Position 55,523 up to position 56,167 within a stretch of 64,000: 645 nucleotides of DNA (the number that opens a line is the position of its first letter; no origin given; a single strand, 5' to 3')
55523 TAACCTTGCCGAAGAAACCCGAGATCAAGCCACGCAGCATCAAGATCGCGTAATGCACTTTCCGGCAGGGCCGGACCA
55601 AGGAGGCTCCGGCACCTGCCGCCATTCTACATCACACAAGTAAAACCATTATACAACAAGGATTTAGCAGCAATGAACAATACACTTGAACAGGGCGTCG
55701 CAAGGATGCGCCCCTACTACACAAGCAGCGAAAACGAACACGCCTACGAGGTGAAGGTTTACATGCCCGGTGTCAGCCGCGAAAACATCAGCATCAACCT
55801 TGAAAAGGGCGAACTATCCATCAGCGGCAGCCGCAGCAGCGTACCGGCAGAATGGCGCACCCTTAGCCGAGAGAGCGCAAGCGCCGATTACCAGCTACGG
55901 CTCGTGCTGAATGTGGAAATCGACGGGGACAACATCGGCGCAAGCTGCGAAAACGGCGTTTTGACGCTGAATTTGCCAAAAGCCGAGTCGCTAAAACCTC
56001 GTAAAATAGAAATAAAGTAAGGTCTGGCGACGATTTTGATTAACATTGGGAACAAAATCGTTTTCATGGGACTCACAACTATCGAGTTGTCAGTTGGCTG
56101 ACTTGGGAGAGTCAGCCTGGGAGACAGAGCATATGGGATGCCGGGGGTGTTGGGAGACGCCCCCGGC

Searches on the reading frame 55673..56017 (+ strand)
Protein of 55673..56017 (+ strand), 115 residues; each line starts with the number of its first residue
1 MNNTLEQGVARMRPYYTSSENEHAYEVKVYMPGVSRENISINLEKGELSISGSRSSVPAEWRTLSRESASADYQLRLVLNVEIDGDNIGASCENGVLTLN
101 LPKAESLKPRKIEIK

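Call 9: find_encoding_contigs(protein=window:55673-56017:+, flank=3000, max_places=10)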
Protein window:55673-56017:+ (115 aa): 4 contigs read that carry it; 1 place shown.
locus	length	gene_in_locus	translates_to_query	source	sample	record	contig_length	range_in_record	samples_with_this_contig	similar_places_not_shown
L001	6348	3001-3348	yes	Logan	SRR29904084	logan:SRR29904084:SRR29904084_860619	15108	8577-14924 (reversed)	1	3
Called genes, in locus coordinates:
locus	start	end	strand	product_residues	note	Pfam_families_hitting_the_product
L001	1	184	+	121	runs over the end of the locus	?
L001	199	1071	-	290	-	PF01040:UbiA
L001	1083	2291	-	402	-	PF00926:DHBP_synthase, PF00925:GTP_cyclohydro2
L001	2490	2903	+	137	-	PF00011:HSP20, PF17886:ArsA_HSP20 (weak)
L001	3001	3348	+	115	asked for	PF00011:HSP20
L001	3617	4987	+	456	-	PF01546:Peptidase_M20, PF07687:M20_dimer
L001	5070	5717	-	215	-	-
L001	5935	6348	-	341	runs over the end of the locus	PF05496:RuvB_N, PF01078:Mg_chelatase (faint), PF00004:AAA, PF07726:AAA_3 (faint), PF07728:AAA_5, PF17864:AAA_lid_4, PF05491:WHD_RuvB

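Call 10: find_homologous_proteins(query=window:55673-56017:+, max_evalue=0.00001)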
Query window:55673-56017:+ (115 aa): 93 proteins with E <= 0.00001 among 104 candidates.
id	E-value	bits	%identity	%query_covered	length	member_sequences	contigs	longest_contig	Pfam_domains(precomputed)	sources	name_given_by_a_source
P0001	3.7e-61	222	92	100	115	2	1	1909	PF00011.28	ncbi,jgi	jgi:HSP20 family protein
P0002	1.2e-41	159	70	100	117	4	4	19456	PF00011.28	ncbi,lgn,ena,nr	ncbi:MAG: Hsp20/alpha crystallin family protein [Opitutales bacterium]|nr:Hsp20/alpha crystallin fam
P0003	9.8e-37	143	63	100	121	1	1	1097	PF00011.28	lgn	-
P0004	1.1e-35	140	59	100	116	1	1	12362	PF00011.28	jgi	-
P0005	2.4e-32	129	58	91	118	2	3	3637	PF00011.28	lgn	-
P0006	5.5e-28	115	57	90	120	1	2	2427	PF00011.28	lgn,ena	-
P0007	1.2e-26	111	53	90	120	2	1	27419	PF00011.28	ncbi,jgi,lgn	-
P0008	4.3e-22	96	50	89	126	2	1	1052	PF00011.28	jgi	jgi:HSP20 family protein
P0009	9.6e-17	79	46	89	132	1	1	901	PF00011.28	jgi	jgi:HSP20 family protein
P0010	2.6e-16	78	47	83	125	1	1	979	PF00011.28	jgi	-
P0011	3.0e-15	74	41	89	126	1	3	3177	PF00011.28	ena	-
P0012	3.2e-15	74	42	99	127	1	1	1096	PF00011.28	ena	-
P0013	4.6e-15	74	44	95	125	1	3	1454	PF00011.28,PF17886.8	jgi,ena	-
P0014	5.9e-15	73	42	99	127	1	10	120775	PF00011.28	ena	-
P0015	5.9e-15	73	41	99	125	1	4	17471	PF00011.28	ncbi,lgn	ncbi:MAG: Hsp20/alpha crystallin family protein [Verrucomicrobiota bacterium]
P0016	6.3e-15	73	49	83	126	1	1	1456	PF00011.28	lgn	-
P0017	6.5e-15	73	44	83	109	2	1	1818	PF00011.28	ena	-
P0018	8.5e-15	73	44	91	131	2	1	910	PF00011.28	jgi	-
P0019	2.8e-14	71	43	88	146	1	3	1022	PF00011.28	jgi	jgi:HSP20 family protein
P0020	3.0e-14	71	41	98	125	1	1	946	PF00011.28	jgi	jgi:HSP20 family protein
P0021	3.3e-14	71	45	83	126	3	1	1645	PF00011.28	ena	-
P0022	3.4e-14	71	43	83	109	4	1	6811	PF00011.28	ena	-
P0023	3.9e-14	71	42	90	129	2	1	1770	PF00011.28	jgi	jgi:HSP20 family protein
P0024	4.3e-14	70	41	88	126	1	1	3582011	PF00011.28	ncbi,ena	-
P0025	4.7e-14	70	42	98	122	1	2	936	PF00011.28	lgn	-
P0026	4.7e-14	70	43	88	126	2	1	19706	PF00011.28,PF17886.8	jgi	jgi:HSP20 family protein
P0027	5.1e-14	70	41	89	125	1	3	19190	PF00011.28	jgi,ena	jgi:HSP20 family protein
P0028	5.3e-14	70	42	98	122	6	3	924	PF00011.28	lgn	-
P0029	5.4e-14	70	42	95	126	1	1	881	PF00011.28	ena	-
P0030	6.0e-14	70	42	95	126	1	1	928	PF00011.28,PF17886.8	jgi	jgi:HSP20 family protein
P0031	6.8e-14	70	49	74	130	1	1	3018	PF00011.28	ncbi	-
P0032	6.8e-14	70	42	95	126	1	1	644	PF00011.28,PF17886.8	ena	-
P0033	7.3e-14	70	42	95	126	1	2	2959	PF00011.28,PF17886.8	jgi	jgi:HSP20 family protein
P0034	8.2e-14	70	39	99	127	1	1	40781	PF00011.28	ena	-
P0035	9.3e-14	69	43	83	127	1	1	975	PF00011.28,PF17886.8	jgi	-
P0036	9.3e-14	69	39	99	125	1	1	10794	PF00011.28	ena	-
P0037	9.4e-14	69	43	88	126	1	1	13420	PF00011.28,PF17886.8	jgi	jgi:HSP20 family protein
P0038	9.5e-14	69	43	88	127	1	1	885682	PF00011.28,PF17886.8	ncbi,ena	-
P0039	9.6e-14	69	42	95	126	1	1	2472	PF00011.28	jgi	-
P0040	1.0e-13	69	39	97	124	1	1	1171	PF00011.28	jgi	jgi:HSP20 family protein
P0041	1.0e-13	69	38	98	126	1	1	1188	PF00011.28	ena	-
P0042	1.2e-13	69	42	95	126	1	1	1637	PF00011.28,PF17886.8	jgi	jgi:HSP20 family protein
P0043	1.3e-13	69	42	83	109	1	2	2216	PF00011.28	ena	-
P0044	1.3e-13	69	41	95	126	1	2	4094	PF00011.28,PF17886.8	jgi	jgi:HSP20 family protein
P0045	1.4e-13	69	42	95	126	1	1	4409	PF00011.28,PF17886.8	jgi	-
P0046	1.4e-13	69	39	99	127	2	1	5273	PF00011.28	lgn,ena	-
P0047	1.5e-13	69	43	90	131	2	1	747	PF00011.28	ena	-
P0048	2.0e-13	68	44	83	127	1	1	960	PF00011.28,PF17886.8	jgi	jgi:HSP20 family protein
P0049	2.3e-13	68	42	95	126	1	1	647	PF00011.28,PF17886.8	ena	-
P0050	2.3e-13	68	42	95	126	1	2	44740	PF00011.28,PF17886.8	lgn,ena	-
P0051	2.5e-13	68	42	94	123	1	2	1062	PF00011.28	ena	-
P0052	2.7e-13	68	41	95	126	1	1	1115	PF00011.28,PF17886.8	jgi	jgi:HSP20 family protein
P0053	3.4e-13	68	36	93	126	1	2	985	PF00011.28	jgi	-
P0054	3.7e-13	67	40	88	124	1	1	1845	PF00011.28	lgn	-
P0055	3.7e-13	67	42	95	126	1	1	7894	PF00011.28,PF17886.8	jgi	jgi:HSP20 family protein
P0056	3.8e-13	67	41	88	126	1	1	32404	PF00011.28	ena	-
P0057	3.9e-13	67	41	95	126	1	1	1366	PF00011.28,PF17886.8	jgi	jgi:HSP20 family protein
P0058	5.6e-13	67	41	90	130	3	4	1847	PF00011.28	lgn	-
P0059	9.0e-13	66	41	90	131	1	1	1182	PF00011.28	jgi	jgi:HSP20 family protein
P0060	9.7e-13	66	40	95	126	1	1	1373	PF00011.28,PF17886.8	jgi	jgi:HSP20 family protein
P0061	1.5e-12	65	39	100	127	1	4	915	PF00011.28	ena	-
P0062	1.6e-12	65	41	97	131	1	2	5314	PF00011.28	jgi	jgi:HSP20 family protein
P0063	1.6e-12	65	40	90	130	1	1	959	PF00011.28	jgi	jgi:HSP20 family molecular chaperone IbpA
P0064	1.8e-12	65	41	90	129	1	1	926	PF00011.28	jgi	jgi:HSP20 family protein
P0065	2.4e-12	65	42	89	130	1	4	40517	PF00011.28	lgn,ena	-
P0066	2.8e-12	65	48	74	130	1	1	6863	PF00011.28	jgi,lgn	-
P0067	3.8e-12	64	41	83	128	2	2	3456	PF00011.28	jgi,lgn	-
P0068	8.0e-12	63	43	89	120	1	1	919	PF00011.28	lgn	-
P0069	8.6e-12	63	40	83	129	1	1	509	PF00011.28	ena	-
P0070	1.3e-11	62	39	83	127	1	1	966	PF00011.28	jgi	-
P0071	1.6e-11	62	38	95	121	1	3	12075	PF00011.28,PF17886.8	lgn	-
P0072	1.7e-11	62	38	97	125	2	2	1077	PF00011.28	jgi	jgi:HSP20 family protein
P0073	2.1e-11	62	40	90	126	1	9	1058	PF00011.28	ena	-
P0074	9.4e-11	60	44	77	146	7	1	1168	PF00011.28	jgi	jgi:HSP20 family molecular chaperone IbpA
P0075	9.8e-11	60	40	90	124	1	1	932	PF00011.28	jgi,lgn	jgi:HSP20 family protein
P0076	1.2e-10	59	37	98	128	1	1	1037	PF27746.1,PF00011.28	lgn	-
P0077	1.3e-10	59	36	99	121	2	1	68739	PF27746.1,PF00011.28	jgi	jgi:HSP20 family molecular chaperone IbpA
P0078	1.5e-10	59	43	83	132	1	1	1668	PF27746.1,PF00011.28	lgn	-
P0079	8.2e-10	57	41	83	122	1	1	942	PF00011.28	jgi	jgi:HSP20 family protein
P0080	9.6e-10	56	40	89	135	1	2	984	PF00011.28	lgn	-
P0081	1.2e-9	56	43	77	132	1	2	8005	PF00011.28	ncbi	-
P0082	1.2e-9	56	43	74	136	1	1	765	PF00011.28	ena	-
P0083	1.4e-9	56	42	77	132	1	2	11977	PF00011.28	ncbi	-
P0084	2.6e-9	55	38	87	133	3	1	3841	PF00011.28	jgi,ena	-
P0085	4.3e-9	54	46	83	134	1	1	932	PF27746.1,PF00011.28,PF17886.8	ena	-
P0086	5.2e-9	54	42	77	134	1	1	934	PF00011.28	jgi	jgi:HSP20 family molecular chaperone IbpA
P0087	7.3e-9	54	42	83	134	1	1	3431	PF27746.1,PF00011.28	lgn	-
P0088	9.3e-9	53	43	76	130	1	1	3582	PF00011.28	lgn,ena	-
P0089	1.1e-8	53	42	77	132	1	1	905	PF00011.28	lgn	-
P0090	1.8e-8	52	44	74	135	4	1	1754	PF27746.1,PF00011.28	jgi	jgi:HSP20 family molecular chaperone IbpA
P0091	2.1e-8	52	37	93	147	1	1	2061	PF00011.28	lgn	-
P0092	1.5e-7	49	41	84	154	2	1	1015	PF00011.28,PF17886.8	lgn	-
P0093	2.1e-7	49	37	89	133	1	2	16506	PF00011.28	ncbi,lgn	ncbi:MAG: Hsp20/alpha crystallin family protein [Desulfosudaceae bacterium]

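Call 11: find_encoding_contigs(protein=P0001, flank=3000, max_places=4)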
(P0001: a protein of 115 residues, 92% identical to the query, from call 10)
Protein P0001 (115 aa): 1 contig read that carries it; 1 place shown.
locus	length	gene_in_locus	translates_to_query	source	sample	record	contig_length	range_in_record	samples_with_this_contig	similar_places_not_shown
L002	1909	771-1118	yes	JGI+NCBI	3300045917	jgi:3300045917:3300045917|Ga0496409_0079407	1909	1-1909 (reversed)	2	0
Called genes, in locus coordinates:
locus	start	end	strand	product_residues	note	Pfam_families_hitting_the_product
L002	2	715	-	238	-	?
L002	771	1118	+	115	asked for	PF00011:HSP20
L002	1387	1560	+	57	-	-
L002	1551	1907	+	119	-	?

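Call 12: find_encoding_contigs(protein=P0002, flank=3000, max_places=4)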
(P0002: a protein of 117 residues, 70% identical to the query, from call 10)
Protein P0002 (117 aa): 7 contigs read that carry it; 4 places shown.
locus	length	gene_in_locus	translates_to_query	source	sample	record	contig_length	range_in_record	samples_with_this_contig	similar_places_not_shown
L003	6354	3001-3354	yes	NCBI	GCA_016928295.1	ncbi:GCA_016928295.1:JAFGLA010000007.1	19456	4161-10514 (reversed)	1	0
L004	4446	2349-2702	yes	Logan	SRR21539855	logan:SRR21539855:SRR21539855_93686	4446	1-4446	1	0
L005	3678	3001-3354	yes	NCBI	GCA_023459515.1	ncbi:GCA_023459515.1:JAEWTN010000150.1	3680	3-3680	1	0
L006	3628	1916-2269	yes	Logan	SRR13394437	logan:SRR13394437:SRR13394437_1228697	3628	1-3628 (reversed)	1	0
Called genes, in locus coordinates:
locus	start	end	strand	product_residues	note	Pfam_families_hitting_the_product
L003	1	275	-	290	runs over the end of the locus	PF01040:UbiA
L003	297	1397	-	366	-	PF00926:DHBP_synthase, PF00925:GTP_cyclohydro2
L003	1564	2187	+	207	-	PF09997:DUF2238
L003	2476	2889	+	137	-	PF00011:HSP20, PF17886:ArsA_HSP20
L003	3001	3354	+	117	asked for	PF00011:HSP20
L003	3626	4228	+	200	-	PF00702:Hydrolase, PF12710:HAD (weak)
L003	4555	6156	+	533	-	PF06418:CTP_synth_N, PF00117:GATase, PF07722:Peptidase_C26 (weak)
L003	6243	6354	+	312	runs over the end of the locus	PF21948:LplA-B_cat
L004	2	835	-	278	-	?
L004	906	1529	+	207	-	PF09997:DUF2238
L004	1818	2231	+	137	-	PF00011:HSP20, PF17886:ArsA_HSP20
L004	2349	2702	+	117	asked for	PF00011:HSP20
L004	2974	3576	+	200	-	PF00702:Hydrolase, PF12710:HAD (weak)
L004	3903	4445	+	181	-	?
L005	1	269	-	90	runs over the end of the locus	?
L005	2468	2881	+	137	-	PF00011:HSP20, PF17886:ArsA_HSP20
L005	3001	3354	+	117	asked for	PF00011:HSP20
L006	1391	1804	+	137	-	PF00011:HSP20, PF17886:ArsA_HSP20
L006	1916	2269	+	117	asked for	PF00011:HSP20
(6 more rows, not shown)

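Call 13: find_encoding_contigs(protein=P0004, flank=3000, max_places=4)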
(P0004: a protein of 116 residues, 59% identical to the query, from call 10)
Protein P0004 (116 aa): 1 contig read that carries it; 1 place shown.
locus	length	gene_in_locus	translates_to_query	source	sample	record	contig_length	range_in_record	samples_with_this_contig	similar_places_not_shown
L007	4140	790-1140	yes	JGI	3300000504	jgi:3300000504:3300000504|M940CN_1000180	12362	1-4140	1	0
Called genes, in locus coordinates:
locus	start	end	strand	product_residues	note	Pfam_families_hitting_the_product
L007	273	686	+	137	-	PF00011:HSP20, PF17886:ArsA_HSP20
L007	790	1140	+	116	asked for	PF00011:HSP20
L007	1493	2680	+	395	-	PF12242:Eno-Rase_NADH_b, PF12241:Enoyl_reductase, PF07055:Eno-Rase_FAD_bd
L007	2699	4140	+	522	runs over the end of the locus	PF03853:YjeF_N, PF01256:Carb_kinase, PF02110:HK (weak)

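Call 14: find_encoding_contigs(protein=P0007, flank=3000, max_places=4)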
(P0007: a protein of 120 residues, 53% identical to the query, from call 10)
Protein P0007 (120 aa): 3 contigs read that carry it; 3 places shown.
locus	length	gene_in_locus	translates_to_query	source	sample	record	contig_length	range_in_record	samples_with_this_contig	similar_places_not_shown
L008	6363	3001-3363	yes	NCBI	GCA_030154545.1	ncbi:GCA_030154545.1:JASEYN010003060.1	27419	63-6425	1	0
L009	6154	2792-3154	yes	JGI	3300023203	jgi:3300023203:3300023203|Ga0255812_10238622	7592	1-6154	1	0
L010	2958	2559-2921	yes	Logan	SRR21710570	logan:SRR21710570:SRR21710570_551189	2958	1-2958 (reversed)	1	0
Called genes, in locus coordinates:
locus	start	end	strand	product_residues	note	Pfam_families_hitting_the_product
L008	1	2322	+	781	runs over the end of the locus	PF00593:TonB_dep_Rec_b-barrel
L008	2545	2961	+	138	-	PF00011:HSP20, PF17886:ArsA_HSP20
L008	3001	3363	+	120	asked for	PF00011:HSP20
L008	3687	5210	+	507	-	PF13347:MFS_2, PF07690:MFS_1 (weak), PF13347:MFS_2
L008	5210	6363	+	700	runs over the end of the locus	PF03648:Glyco_hydro_67N (weak), PF07488:Glyco_hydro_67M, PF07477:Glyco_hydro_67C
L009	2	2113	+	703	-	?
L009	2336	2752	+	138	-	PF00011:HSP20, PF17886:ArsA_HSP20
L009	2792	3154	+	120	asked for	PF00011:HSP20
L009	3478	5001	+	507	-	PF13347:MFS_2, PF07690:MFS_1 (weak), PF13347:MFS_2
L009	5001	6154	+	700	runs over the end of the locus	PF03648:Glyco_hydro_67N (weak), PF07488:Glyco_hydro_67M, PF07477:Glyco_hydro_67C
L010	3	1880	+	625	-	?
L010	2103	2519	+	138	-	PF00011:HSP20, PF17886:ArsA_HSP20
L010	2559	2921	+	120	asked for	PF00011:HSP20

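Call 16: find_encoding_contigs(protein=P0003, flank=3000, max_places=4)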
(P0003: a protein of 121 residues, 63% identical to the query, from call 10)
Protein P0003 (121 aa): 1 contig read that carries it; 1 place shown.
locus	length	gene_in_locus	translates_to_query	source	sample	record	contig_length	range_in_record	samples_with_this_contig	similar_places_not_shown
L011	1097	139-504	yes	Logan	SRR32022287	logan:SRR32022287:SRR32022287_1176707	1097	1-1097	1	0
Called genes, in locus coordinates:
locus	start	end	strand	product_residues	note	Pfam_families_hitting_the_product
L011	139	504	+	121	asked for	PF00011:HSP20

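Call 17: find_encoding_contigs(protein=P0005, flank=3000, max_places=4)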
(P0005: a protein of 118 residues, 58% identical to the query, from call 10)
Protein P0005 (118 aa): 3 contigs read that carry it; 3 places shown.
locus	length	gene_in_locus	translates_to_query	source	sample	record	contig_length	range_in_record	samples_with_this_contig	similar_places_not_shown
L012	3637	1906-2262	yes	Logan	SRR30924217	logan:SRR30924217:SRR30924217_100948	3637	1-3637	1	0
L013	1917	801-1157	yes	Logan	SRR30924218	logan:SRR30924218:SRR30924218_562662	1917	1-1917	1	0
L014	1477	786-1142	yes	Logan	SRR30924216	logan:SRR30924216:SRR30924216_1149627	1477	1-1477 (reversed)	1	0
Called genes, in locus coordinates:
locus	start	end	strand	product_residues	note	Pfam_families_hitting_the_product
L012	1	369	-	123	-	?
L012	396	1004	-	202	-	PF00694:Aconitase_C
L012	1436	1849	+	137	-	PF27746:Small_heat_shock_put (weak), PF00011:HSP20, PF17886:ArsA_HSP20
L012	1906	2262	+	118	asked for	PF00011:HSP20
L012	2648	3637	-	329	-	?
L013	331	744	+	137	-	PF27746:Small_heat_shock_put (weak), PF00011:HSP20, PF17886:ArsA_HSP20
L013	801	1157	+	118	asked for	PF00011:HSP20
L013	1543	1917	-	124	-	?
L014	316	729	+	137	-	PF27746:Small_heat_shock_put (weak), PF00011:HSP20, PF17886:ArsA_HSP20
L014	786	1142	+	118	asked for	PF00011:HSP20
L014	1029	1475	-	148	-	?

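Call 18: find_encoding_contigs(protein=P0006, flank=3000, max_places=4)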
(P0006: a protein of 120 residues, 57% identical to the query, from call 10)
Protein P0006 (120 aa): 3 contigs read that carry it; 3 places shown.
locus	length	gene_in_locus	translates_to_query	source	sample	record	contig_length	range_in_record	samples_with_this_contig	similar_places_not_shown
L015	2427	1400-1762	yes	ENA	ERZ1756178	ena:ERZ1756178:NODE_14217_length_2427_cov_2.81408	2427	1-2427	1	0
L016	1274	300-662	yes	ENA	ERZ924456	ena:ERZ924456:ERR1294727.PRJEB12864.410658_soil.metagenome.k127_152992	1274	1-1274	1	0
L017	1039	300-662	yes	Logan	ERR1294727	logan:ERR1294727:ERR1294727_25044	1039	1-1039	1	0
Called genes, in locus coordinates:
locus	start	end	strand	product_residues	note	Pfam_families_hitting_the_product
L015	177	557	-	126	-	PF12643:MazG-like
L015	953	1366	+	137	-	PF00011:HSP20, PF17886:ArsA_HSP20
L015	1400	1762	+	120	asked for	PF00011:HSP20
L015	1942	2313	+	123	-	PF08761:dUTPase_2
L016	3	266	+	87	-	?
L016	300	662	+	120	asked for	PF00011:HSP20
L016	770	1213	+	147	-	PF08761:dUTPase_2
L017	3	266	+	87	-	?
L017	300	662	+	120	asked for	PF00011:HSP20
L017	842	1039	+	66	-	?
